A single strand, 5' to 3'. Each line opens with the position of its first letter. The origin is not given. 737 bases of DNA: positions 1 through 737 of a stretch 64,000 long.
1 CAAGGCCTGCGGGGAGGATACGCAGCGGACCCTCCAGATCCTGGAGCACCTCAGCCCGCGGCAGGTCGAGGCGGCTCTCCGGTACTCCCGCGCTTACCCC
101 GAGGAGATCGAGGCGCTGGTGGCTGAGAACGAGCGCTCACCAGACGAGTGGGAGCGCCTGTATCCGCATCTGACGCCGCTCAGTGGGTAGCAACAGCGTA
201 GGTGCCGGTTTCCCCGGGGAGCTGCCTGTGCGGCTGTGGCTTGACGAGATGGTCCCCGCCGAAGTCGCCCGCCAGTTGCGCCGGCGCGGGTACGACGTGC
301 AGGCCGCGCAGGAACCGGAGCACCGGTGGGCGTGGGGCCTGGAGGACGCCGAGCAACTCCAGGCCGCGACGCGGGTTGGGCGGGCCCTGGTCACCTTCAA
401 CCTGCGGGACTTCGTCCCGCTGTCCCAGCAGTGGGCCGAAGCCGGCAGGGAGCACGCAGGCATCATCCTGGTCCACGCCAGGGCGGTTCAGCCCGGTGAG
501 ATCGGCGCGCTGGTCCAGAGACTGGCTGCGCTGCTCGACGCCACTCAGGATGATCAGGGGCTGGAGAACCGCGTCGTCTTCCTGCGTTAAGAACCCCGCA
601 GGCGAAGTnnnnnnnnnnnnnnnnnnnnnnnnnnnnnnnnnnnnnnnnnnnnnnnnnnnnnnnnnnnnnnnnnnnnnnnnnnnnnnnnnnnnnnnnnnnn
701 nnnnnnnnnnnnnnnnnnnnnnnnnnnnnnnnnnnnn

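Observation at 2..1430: Two tandem DUF433-DUF5615 pairs (and a third pair at 44230-45050)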

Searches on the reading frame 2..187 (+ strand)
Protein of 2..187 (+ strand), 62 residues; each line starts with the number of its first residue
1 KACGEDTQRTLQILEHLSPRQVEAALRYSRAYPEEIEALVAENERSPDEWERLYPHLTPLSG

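Call 7: search_protein_families(library=pfam, proteins=[window:2-187:+], max_evalue=0.1)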
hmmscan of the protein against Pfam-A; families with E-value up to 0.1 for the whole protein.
window:2-187:+ (62 aa): 2 families
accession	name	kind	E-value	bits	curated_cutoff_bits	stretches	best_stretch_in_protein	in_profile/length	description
PF04255.20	DUF433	-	0.036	14.3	23.6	0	3-28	30-55/56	Protein of unknown function (DUF433)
PF22458.1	RsmF-B_ferredox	-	0.092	13.3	27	0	27-50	8-31/74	Methyltr_RsmF/B-like, ferredoxin-like domain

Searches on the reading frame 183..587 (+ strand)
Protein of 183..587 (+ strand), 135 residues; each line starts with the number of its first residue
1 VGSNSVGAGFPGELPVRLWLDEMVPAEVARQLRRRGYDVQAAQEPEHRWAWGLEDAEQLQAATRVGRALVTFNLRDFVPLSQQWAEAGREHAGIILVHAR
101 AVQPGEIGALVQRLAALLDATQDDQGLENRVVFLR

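Call 7: search_protein_families(library=pfam, proteins=[window:183-587:+], max_evalue=0.1)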
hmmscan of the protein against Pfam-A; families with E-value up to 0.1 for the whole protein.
window:183-587:+ (135 aa): 2 families
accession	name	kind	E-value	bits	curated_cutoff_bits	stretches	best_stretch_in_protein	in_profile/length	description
PF18480.7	DUF5615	-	9.5e-15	54.9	23.8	1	17-124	2-101/110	Domain of unknown function (DUF5615)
PF01927.22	Mut7-C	-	0.041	14.4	23.3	1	17-72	2-48/146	Mut7-C RNAse domain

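Call 17: search_solved_structures(query=A1, max_evalue=10, show_alignments=2)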
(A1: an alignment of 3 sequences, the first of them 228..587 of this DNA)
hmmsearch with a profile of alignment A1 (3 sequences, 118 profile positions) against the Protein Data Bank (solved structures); distinct sequences matched with E-value up to 10: 3.
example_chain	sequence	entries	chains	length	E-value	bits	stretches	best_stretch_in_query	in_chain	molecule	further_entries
7te2_A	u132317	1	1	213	0.056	16.8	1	13-69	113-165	AerR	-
5znj_A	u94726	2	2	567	0.85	13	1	47-83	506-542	Proline--tRNA ligase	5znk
6tne_A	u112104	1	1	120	0.93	12.9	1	6-31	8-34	Histidine kinase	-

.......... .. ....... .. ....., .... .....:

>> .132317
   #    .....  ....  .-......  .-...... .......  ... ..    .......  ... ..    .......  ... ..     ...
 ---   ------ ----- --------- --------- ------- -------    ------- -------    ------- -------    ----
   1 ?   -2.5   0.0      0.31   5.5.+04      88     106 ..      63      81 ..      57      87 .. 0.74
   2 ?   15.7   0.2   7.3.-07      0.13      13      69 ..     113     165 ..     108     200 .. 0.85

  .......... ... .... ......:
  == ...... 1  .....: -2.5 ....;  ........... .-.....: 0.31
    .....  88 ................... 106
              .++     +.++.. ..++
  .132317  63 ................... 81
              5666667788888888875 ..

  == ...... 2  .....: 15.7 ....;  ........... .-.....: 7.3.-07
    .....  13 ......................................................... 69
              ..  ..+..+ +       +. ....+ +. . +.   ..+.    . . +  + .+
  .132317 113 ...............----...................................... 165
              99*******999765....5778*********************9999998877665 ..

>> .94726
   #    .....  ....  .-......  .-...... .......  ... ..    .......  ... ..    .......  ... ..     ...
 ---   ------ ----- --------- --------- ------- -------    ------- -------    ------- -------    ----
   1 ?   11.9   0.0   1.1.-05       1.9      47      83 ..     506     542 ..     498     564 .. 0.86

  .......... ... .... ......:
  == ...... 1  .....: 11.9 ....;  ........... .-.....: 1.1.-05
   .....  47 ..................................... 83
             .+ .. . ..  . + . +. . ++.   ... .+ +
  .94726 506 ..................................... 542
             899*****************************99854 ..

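Call 19: search_protein_families(library=ncbifam, proteins=[window:228-587:+], max_evalue=0.1)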
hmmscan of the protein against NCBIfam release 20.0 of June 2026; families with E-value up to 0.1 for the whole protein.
window:228-587:+ (120 aa): 1 family
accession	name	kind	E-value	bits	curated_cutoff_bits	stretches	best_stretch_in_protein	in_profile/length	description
NF046100.1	RSP_2648_fam_PIN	equivalog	0.044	13.7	170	1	39-109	85-156/177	RSP_2648 family PIN domain-containing protein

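Call 20: search_protein_families(library=padloc, proteins=[window:228-587:+], max_evalue=0.1)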
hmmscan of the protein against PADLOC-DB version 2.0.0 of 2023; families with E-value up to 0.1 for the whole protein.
window:228-587:+ (120 aa): 0 families

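Call 28: find_related_loci(query=A1, collection=genome_contigs, flank=3000)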
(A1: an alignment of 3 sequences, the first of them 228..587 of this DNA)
Query A1 (120 aa) in genome_contigs; peptide patterns used: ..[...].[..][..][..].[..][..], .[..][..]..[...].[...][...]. (x = any residue, [..] = any of these).
272 stretches matched a pattern; 117 encode a relative of the query (tblastn E <= 1e-3); the best 80 are kept; 80 distinct loci.
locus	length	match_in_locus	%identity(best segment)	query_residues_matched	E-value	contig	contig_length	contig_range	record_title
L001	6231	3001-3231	87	44-120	2e-37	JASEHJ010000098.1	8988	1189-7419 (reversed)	MAG: bacterium isolate Yes70-20 NODE_98_length_8988_cov_5.993171, whole genome shotgun sequence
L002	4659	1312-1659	49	1-119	8e-26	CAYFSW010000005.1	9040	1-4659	MAG TPA_asm: uncultured Gemmatimonadota bacterium isolate ERP108616_co1_161 genome assembly, contig: k119_2097301, whole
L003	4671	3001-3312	47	2-109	2e-25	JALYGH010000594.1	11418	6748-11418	MAG: Chloroflexota bacterium isolate GDC bin6 SD1469-71_k127_76527, whole genome shotgun sequence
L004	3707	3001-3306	43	1-110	6e-21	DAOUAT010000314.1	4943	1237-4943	MAG TPA_asm: Anaerolineae bacterium isolate H66_683 k113_262125, whole genome shotgun sequence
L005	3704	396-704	44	1-103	3e-20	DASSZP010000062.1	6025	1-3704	MAG TPA_asm: Solirubrobacteraceae bacterium isolate SMAG_U712 k141_1386559, whole genome shotgun sequence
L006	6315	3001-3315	44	1-105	6e-19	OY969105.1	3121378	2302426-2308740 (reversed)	MAG: uncultured Solirubrobacterales bacterium isolate MFD00008.bin.1.5 genome assembly, chromosome: 1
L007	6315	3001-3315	43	1-105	6e-19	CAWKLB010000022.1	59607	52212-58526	MAG: uncultured Actinomycetota bacterium isolate MFD05502.bin.1.24 genome assembly, contig: contig_61609, whole genome s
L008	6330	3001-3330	41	1-119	1e-18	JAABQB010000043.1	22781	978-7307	MAG: Desulfobacteraceae bacterium isolate S02.Bin041 NODE_43_length_22781_cov_4.37448, whole genome shotgun sequence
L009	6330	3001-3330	38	1-119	2e-18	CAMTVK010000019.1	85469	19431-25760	MAG: Candidatus Fraserbacteria bacterium isolate G05_MAG_00009 genome assembly, contig: G05_MAG_00009_000000000016, whol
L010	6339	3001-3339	41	2-119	3e-18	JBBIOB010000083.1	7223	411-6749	MAG: Armatimonadota bacterium isolate ESF170215_bin_27 NODE_2778_length_7223_cov_2.60161, whole genome shotgun sequence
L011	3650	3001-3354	39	1-119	6e-18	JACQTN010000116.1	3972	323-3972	MAG: Armatimonadetes bacterium isolate NC_groundwater_1412_Ag_S-0.65um_69_20 S_p65_S5_coassembly_k141_810418, whole geno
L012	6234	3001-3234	46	1-81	6e-18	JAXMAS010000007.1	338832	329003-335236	MAG: Gemmataceae bacterium isolate STL-PLA16 C1.254.fa-7, whole genome shotgun sequence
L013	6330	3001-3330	43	1-119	8e-18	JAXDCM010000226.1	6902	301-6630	MAG: Syntrophales bacterium isolate POMEDNA-B44 Raw1_k127_834148, whole genome shotgun sequence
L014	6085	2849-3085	44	1-82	3e-17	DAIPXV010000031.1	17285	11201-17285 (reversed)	MAG TPA_asm: Candidatus Bipolaricaulota bacterium isolate CTOTU1357 NODE_259_length_17285_cov_4.606442, whole genome sho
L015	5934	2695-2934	49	1-82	2e-16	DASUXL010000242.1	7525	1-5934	MAG TPA_asm: Candidatus Limnocylindrales bacterium isolate SMAG_U1868 k141_133671, whole genome shotgun sequence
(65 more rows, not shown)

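Call 74: search_protein_families(library=pfam, alignment_id=A8, max_evalue=0.001)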
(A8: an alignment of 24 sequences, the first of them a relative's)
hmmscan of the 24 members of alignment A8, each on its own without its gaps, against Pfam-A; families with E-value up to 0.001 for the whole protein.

A. member 1, L003:2459-2992:+ (178 aa): 1 family
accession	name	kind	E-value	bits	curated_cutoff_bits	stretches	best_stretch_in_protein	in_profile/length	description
PF04255.20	DUF433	-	4.9e-19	68.4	23.6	1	85-140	1-56/56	Protein of unknown function (DUF433)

B. families by the number of members that match (of 24 scanned): 3 families
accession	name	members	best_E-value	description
PF04255.20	DUF433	23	3.6e-22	Protein of unknown function (DUF433)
PF02604.26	PhdYeFM_antitox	2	1.9e-07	Antitoxin Phd_YefM, type II toxin-antitoxin system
PF13384.12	HTH_23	1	0.0005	Homeodomain-like domain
